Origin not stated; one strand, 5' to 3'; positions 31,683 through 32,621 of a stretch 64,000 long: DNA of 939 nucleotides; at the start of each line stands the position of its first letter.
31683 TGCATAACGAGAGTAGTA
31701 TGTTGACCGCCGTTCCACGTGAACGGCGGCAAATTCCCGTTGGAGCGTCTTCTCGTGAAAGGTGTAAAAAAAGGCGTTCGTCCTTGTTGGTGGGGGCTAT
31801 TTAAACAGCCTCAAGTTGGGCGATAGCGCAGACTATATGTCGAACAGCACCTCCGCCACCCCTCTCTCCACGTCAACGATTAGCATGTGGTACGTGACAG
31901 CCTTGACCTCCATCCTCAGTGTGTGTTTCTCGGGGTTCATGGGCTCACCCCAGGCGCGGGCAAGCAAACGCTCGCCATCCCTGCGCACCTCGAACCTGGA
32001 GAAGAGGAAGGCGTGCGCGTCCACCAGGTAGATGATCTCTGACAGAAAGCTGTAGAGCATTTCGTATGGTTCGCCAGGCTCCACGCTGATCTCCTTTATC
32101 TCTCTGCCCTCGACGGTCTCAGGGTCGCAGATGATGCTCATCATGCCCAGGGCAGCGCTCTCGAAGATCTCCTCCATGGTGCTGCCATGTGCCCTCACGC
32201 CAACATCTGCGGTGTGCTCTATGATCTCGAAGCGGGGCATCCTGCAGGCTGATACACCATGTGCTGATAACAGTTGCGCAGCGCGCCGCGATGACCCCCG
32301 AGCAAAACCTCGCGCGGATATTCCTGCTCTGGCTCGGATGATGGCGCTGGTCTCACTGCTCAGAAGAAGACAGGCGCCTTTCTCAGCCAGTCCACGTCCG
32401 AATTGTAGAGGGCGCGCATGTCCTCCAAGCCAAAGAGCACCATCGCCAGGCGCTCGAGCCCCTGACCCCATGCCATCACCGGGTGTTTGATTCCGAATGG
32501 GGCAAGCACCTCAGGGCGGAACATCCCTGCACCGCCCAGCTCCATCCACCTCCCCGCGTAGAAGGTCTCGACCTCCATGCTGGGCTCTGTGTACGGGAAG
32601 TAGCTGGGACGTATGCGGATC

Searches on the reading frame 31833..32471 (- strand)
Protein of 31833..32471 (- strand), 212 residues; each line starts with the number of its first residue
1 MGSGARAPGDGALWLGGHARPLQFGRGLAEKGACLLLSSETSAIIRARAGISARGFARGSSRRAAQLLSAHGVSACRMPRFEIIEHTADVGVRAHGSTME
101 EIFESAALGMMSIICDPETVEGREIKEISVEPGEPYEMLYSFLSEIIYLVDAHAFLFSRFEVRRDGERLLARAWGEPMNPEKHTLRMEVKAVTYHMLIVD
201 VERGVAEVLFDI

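Call 51: search_protein_families(library=pfam, proteins=[window:31833-32471:-], max_evalue=0.00001)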
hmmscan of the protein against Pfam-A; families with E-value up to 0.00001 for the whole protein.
window:31833-32471:- (212 aa): 1 family
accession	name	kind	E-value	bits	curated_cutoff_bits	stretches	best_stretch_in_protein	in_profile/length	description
PF01951.21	Archease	-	8.7e-40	136.6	25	1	81-212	1-136/136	Archease protein family (MTH1598/TM1083)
